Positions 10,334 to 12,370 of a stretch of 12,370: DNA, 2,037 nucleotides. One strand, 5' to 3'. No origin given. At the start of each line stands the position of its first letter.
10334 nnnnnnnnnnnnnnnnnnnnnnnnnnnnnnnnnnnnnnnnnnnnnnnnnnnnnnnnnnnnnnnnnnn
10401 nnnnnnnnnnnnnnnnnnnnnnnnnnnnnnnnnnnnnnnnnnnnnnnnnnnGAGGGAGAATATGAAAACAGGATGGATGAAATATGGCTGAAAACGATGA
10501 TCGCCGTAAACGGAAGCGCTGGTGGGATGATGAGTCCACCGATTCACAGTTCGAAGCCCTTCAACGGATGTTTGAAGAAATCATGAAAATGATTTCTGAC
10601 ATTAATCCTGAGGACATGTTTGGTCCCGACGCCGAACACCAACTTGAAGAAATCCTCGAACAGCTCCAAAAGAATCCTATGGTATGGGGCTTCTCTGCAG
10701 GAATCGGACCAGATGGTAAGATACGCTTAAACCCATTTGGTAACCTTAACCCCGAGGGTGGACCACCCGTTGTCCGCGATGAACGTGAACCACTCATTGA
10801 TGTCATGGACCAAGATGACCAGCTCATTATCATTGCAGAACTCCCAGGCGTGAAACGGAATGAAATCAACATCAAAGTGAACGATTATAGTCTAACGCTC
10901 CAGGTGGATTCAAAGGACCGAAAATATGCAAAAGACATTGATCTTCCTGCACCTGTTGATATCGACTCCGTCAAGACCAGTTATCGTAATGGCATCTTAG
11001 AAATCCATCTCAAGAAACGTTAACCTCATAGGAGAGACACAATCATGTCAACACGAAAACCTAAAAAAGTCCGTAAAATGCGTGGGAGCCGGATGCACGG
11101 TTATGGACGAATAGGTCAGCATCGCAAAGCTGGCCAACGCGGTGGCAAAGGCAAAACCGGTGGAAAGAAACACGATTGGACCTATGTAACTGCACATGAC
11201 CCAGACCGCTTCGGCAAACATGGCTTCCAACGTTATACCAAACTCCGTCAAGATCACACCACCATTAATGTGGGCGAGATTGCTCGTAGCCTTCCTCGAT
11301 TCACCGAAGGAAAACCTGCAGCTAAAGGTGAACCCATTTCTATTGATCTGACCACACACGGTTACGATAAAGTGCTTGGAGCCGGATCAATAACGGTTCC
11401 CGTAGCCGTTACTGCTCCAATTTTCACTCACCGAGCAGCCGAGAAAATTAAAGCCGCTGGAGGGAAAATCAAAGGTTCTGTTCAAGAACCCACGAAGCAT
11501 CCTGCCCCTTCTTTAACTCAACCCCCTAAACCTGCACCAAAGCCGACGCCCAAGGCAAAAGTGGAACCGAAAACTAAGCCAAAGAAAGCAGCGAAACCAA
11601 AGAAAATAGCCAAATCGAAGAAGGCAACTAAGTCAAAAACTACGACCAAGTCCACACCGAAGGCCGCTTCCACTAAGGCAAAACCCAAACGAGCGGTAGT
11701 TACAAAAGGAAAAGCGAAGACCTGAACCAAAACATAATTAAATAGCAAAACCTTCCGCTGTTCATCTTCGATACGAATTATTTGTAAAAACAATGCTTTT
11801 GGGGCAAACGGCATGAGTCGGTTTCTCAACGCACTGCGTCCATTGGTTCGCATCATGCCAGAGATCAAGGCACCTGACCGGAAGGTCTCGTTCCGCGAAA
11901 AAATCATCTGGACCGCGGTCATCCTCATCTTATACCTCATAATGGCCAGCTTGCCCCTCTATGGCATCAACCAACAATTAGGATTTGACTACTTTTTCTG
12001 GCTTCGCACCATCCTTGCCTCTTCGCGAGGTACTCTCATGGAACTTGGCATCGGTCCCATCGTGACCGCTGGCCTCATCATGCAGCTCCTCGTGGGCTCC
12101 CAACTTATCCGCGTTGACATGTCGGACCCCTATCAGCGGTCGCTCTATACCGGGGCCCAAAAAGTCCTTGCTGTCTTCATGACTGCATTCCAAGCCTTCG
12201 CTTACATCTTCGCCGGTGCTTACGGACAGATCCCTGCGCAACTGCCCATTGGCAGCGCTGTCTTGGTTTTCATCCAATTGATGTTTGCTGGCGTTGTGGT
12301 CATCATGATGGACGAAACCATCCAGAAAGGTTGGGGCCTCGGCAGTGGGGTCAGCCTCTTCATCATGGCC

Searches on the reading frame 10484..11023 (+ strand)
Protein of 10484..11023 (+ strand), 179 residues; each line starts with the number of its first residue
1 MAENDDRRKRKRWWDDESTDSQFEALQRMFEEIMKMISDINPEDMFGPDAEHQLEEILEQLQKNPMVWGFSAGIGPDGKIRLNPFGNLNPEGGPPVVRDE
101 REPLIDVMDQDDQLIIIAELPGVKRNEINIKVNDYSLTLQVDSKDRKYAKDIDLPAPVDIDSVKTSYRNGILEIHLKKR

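Call 14: search_protein_families(library=pfam, proteins=[window:10484-11023:+])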
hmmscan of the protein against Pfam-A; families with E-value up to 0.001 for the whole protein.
window:10484-11023:+ (179 aa): 3 families
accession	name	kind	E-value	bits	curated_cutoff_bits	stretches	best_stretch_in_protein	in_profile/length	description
PF00011.27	HSP20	-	4.7e-08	33.5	20.8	1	107-178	2-87/102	Hsp20/alpha crystallin family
PF17886.7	ArsA_HSP20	-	0.00058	19.8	22.5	0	111-175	1-62/63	HSP20-like domain found in ArsA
PF04969.22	CS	-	0.00096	20.5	21.3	0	111-178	9-78/78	CS domain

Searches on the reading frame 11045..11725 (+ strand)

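Call 14: search_protein_families(library=pfam, proteins=[window:11045-11725:+])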
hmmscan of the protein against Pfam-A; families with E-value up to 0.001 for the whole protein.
window:11045-11725:+ (226 aa): 1 family
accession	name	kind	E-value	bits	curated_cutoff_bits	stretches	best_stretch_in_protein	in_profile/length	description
PF00828.25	Ribosomal_L27A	-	1.5e-12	48.2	21.5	1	73-142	1-71/72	Ribosomal proteins 50S-L15, 50S-L18e, 60S-L27A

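Call 31: search_protein_families(library=pfam, proteins=[window:11045-11725:+])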
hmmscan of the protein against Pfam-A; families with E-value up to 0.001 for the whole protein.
window:11045-11725:+ (226 aa): 1 family
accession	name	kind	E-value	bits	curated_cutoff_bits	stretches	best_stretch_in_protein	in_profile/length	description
PF00828.25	Ribosomal_L27A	-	1.5e-12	48.2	21.5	1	73-142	1-71/72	Ribosomal proteins 50S-L15, 50S-L18e, 60S-L27A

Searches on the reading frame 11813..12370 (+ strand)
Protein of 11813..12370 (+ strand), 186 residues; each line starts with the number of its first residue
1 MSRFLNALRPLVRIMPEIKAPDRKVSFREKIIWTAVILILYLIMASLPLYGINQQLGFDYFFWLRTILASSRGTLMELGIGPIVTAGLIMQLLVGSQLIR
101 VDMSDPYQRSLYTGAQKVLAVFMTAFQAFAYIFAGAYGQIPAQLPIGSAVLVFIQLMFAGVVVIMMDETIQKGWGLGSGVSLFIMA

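Call 14: search_protein_families(library=pfam, proteins=[window:11813-12370:+])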
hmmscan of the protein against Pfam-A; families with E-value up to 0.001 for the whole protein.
window:11813-12370:+ (186 aa): 2 families
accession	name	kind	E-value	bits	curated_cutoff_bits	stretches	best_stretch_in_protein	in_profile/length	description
PF00344.25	SecY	-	3.4e-25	89.5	32.2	1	74-186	1-105/306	SecY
PF10559.14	Plug_translocon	-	4.3e-13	49.2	22.1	1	39-73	1-35/35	Plug domain of Sec61p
